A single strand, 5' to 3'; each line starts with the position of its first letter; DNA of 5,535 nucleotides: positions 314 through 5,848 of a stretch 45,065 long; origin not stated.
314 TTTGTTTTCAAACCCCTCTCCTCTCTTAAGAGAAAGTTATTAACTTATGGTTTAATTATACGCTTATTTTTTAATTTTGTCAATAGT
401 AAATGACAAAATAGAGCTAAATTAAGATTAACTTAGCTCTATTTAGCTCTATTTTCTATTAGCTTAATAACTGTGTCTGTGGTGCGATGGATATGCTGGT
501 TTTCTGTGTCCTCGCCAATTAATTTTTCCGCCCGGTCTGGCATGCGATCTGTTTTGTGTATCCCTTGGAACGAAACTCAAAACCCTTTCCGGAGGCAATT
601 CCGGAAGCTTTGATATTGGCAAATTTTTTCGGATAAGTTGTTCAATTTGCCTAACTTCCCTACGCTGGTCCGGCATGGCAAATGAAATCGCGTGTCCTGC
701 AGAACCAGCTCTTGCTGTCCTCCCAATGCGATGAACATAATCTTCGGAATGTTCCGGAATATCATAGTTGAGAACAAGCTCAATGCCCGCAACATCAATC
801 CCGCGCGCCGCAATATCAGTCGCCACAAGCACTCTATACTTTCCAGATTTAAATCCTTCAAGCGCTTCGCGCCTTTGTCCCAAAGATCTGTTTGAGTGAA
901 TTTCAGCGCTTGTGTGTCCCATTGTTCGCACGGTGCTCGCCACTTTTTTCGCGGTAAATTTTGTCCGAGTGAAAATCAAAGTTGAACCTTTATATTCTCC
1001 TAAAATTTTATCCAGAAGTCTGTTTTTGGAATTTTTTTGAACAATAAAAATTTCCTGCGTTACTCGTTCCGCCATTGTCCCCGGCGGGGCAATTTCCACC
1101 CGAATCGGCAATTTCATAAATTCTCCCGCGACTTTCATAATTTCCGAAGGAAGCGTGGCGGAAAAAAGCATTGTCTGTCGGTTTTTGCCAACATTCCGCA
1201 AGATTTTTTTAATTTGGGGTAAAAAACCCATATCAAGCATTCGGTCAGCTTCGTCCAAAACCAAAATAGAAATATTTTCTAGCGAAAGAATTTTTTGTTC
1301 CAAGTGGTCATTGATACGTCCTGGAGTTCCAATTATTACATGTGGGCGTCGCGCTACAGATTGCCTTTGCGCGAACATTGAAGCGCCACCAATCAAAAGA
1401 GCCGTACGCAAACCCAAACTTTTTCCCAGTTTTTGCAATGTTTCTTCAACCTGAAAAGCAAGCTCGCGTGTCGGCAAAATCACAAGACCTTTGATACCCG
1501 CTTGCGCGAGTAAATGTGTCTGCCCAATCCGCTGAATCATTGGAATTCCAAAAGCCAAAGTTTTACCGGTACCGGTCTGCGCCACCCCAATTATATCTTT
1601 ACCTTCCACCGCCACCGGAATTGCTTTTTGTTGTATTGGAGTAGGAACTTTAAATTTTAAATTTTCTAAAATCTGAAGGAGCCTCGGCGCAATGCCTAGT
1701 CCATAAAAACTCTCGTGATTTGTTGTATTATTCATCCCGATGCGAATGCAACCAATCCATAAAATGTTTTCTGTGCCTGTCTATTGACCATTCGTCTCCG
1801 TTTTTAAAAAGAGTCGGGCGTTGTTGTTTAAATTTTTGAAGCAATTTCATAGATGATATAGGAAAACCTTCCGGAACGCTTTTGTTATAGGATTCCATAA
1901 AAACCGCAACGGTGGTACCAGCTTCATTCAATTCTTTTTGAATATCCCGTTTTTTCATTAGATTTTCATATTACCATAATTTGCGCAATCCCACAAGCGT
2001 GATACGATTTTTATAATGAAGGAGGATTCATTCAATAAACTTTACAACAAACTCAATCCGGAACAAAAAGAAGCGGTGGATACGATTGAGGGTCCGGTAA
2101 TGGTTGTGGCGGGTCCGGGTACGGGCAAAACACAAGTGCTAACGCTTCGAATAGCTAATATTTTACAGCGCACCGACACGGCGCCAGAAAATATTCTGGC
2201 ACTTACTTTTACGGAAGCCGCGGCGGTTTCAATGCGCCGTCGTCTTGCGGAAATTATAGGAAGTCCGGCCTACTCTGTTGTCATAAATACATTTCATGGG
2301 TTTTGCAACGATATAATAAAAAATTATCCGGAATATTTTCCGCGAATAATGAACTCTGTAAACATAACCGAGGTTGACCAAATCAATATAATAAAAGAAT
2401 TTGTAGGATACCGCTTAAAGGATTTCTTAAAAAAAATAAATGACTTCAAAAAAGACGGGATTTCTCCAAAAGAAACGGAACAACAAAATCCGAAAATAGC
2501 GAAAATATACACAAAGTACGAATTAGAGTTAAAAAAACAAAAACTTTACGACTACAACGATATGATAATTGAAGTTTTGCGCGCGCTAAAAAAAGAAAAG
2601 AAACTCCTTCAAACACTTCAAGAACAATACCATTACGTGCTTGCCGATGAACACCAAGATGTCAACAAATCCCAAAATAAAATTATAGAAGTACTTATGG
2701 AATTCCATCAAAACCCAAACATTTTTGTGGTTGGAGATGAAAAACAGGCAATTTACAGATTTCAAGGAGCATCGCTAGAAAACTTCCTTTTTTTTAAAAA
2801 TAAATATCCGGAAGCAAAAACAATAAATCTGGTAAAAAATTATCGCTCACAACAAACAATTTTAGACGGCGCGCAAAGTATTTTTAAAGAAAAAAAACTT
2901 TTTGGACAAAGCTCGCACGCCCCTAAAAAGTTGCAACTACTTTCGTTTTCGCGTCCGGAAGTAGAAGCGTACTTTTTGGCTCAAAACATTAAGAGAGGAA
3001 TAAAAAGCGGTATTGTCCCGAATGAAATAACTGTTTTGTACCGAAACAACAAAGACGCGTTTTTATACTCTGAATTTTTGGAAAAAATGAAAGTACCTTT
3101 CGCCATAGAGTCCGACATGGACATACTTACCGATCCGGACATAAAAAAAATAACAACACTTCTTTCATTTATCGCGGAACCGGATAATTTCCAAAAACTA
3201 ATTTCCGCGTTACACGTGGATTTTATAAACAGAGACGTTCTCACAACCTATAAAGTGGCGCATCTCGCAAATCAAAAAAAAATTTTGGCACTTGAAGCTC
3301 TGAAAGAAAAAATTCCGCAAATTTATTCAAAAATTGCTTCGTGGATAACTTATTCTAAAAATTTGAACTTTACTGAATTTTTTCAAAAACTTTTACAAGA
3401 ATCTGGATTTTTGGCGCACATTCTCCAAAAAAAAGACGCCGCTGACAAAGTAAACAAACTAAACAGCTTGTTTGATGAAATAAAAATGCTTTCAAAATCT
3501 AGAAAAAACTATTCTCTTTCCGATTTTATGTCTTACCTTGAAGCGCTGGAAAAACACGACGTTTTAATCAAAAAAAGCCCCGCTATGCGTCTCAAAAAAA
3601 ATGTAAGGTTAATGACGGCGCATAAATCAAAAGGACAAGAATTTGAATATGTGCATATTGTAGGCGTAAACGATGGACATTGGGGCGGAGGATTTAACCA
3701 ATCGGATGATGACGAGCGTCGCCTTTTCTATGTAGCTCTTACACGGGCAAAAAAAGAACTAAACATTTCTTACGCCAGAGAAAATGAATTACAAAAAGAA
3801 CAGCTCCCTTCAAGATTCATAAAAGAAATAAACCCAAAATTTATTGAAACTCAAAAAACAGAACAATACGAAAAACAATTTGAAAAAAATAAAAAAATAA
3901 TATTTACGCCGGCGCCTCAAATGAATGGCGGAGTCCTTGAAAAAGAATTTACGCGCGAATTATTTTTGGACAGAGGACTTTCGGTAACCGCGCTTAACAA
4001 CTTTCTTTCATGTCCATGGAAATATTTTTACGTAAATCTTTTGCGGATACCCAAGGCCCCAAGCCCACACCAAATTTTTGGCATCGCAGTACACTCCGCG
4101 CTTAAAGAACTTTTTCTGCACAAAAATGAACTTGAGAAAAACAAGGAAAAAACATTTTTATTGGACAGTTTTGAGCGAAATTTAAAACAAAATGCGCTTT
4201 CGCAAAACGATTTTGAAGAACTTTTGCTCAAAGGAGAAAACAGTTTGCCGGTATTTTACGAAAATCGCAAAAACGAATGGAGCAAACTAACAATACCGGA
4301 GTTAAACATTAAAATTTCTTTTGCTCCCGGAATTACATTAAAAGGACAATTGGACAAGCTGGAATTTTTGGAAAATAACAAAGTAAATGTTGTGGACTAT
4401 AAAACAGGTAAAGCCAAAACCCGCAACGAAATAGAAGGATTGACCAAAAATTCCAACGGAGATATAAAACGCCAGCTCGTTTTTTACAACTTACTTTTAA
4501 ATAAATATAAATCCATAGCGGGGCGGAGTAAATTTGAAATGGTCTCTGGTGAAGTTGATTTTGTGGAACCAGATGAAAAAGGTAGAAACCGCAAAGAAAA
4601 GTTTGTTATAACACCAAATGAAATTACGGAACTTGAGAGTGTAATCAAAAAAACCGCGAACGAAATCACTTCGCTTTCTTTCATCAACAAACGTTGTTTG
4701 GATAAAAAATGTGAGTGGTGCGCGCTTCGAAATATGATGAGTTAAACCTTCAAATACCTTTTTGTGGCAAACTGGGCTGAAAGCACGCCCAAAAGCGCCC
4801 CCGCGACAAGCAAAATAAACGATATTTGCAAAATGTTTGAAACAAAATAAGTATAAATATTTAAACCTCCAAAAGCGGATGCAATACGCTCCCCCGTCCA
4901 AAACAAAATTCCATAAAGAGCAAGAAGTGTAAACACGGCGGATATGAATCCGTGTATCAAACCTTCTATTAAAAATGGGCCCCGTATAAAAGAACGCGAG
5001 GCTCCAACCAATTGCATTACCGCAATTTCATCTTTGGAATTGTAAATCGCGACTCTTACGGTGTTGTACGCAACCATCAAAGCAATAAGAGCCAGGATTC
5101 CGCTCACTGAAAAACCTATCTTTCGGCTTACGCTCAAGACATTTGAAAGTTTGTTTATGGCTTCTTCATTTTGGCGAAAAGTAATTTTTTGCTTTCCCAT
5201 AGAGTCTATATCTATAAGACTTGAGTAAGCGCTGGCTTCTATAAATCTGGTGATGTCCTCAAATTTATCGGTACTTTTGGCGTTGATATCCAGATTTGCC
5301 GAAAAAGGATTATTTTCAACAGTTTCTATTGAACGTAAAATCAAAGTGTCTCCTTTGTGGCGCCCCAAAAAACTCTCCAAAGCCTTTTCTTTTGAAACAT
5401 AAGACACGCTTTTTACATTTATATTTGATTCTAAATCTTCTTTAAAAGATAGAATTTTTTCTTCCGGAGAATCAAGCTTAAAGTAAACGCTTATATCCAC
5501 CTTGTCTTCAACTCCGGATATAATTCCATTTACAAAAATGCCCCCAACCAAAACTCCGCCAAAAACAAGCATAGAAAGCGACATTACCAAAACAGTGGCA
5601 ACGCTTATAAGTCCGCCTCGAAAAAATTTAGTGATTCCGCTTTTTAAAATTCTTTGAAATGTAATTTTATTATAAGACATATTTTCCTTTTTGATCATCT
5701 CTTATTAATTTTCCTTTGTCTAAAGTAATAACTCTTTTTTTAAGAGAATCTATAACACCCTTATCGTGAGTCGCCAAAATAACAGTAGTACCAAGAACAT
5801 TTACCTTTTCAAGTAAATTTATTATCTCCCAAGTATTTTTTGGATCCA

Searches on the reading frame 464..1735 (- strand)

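Call 8: search_protein_families(library=pfam, proteins=[window:464-1735:-], max_evalue=0.001)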
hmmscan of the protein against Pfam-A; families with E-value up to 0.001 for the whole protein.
window:464-1735:- (423 aa): 3 families
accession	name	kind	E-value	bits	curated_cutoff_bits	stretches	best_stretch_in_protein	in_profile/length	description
PF00270.35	DEAD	-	8.1e-53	179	26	1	32-201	1-166/167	DEAD/DEAH box helicase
PF00271.37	Helicase_C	-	1e-27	97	23.5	1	237-344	2-110/110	Helicase conserved C-terminal domain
PF04851.21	ResIII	-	8.6e-07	29.5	22.5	1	44-195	22-162/164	Type III restriction enzyme, res subunit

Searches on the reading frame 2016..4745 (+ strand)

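Call 8: search_protein_families(library=pfam, proteins=[window:2016-4745:+], max_evalue=0.001)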
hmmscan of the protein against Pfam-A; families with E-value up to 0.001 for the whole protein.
window:2016-4745:+ (909 aa): 8 families
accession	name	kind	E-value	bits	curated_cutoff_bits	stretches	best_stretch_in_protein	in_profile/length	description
PF00580.27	UvrD-helicase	-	5.3e-67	226.8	23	1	13-265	1-271/271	UvrD/REP helicase N-terminal domain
PF13361.12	UvrD_C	-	6.5e-36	124.9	25.6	1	270-588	1-349/350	UvrD-like helicase C-terminal domain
PF12705.13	PDDEXK_1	-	6e-25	89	22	1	655-906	2-244/247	PD-(D/E)XK nuclease superfamily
PF13245.12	AAA_19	-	2.7e-19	70.1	25.1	1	17-249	1-133/134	AAA domain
PF13538.12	UvrD_C_2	-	9.4e-11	41.8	27.4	1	530-584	2-51/52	UvrD-like helicase C-terminal domain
PF01443.25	Viral_helicase1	-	4.8e-06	27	21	0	513-584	160-226/228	Viral superfamily 1 RNA helicase core domain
PF13604.12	AAA_30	-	1.4e-05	25.4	27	1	12-77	1-66/191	AAA domain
PF13087.12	AAA_12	-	8.9e-05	22.6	27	0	523-584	130-190/195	AAA domain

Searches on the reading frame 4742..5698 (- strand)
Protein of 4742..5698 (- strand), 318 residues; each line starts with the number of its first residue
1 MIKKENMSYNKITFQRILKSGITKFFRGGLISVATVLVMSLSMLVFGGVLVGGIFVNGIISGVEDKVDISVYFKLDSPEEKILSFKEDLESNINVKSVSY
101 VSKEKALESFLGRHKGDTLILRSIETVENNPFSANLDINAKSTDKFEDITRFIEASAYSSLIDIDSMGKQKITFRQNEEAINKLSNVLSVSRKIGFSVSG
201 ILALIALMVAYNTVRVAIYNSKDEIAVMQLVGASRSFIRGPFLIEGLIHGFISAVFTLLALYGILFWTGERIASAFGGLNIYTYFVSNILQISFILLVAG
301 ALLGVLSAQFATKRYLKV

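Call 8: search_protein_families(library=pfam, proteins=[window:4742-5698:-], max_evalue=0.001)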
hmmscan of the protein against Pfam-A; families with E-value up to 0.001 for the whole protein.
window:4742-5698:- (318 aa): 2 families
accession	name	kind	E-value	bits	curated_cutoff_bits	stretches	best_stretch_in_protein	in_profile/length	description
PF18075.7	FtsX_ECD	-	3.7e-13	50.3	23.5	1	67-155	1-89/96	FtsX extracellular domain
PF02687.27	FtsX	-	1.4e-11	44.9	25.5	1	197-313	2-117/120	FtsX-like permease C-terminal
